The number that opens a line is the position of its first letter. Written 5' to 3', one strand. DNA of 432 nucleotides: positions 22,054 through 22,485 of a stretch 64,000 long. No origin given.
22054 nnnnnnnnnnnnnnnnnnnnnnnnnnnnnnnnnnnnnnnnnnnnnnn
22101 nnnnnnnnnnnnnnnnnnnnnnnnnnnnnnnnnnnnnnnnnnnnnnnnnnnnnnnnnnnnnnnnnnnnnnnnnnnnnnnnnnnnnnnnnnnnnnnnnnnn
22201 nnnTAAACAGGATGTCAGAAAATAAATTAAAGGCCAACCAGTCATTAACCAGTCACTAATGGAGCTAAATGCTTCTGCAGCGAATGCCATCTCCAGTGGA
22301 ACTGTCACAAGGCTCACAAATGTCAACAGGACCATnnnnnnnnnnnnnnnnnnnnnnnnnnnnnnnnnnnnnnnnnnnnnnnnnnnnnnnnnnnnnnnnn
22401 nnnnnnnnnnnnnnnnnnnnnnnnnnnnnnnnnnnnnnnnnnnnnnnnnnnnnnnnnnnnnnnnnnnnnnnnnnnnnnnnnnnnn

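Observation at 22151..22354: Exon 2 of the HCN-like gene carries an 11-bp tandem duplication that breaks the frame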

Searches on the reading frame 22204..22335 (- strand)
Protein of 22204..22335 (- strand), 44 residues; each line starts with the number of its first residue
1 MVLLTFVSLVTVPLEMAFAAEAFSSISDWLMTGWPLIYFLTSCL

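Call 26: find_encoding_contigs(protein=window:22204-22335:-, flank=3000, max_places=10)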
Protein seq(44 aa) (44 aa): no gene with exactly this product is on record in the collection.
